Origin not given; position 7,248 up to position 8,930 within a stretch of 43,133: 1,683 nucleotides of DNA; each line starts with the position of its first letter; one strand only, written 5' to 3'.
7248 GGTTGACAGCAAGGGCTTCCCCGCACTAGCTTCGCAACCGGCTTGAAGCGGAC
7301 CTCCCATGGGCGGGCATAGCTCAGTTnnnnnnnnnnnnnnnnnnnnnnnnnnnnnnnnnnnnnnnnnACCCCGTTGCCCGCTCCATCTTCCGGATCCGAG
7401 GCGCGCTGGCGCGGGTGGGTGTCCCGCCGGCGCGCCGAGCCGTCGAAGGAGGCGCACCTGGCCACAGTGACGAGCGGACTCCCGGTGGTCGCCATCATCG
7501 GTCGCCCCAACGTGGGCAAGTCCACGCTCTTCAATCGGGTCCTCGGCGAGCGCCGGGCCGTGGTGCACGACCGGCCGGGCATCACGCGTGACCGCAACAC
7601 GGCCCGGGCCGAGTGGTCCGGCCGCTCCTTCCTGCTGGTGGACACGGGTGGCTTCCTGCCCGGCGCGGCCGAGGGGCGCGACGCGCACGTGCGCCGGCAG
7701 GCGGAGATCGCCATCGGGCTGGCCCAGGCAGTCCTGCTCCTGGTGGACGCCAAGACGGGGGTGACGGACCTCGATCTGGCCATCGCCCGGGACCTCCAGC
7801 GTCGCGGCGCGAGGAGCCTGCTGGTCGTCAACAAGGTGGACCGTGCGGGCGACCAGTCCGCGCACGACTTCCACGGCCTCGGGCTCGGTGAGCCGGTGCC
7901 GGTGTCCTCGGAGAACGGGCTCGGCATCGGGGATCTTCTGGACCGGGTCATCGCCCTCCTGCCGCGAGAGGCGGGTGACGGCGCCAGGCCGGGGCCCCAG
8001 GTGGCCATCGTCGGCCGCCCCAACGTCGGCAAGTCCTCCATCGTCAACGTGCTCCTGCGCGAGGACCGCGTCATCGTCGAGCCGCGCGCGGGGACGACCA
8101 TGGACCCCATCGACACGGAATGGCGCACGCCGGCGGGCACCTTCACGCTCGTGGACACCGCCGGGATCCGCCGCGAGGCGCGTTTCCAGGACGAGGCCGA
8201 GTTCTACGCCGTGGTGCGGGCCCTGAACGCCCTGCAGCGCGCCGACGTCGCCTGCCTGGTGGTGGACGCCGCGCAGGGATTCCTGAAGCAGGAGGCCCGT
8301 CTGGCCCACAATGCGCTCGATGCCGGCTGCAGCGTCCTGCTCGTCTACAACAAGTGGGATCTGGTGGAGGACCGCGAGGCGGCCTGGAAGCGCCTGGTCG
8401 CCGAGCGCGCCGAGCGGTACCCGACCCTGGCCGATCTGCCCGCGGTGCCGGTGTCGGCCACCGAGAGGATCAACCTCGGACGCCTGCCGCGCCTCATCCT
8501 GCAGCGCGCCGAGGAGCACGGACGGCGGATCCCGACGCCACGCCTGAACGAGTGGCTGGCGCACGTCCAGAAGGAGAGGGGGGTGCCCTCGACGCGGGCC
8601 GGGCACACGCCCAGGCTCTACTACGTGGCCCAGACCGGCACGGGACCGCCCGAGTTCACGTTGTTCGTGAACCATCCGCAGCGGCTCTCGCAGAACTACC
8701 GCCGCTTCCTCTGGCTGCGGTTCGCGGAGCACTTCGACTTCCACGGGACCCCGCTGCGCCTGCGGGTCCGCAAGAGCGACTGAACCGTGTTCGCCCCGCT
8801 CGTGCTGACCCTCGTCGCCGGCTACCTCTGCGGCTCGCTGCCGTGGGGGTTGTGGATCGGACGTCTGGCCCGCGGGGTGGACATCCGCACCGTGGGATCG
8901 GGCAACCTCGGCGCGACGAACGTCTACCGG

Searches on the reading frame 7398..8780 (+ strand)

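Call 66: search_protein_families(library=pfam, proteins=[window:7398-8780:+], max_evalue=0.00001)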
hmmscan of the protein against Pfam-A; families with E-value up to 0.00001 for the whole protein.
window:7398-8780:+ (461 aa): 7 families
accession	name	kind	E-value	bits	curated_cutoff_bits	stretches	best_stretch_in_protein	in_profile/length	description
PF01926.29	MMR_HSR1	-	2.7e-52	176.1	21.9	2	31-146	2-113/113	50S ribosome-binding GTPase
PF14714.11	KH_dom-like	-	1.5e-24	86.5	27.3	1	377-458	1-81/81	KH-domain-like of EngA bacterial GTPase enzymes, C-terminal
PF02421.24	FeoB_N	-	4.6e-24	85.1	27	2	31-155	3-123/156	Ferrous iron transport protein B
PF00009.33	GTP_EFTU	-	4.2e-21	75.8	26.5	2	223-369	45-184/188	Elongation factor Tu GTP binding domain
PF00350.29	Dynamin_N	-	3.9e-12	47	27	0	202-231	1-30/168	Dynamin family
PF04548.22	AIG1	-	2.8e-09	37.1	27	0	33-135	5-109/212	AIG1 family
PF03193.22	RsgA_GTPase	-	5.7e-08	33.2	30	0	20-72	99-151/174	RsgA GTPase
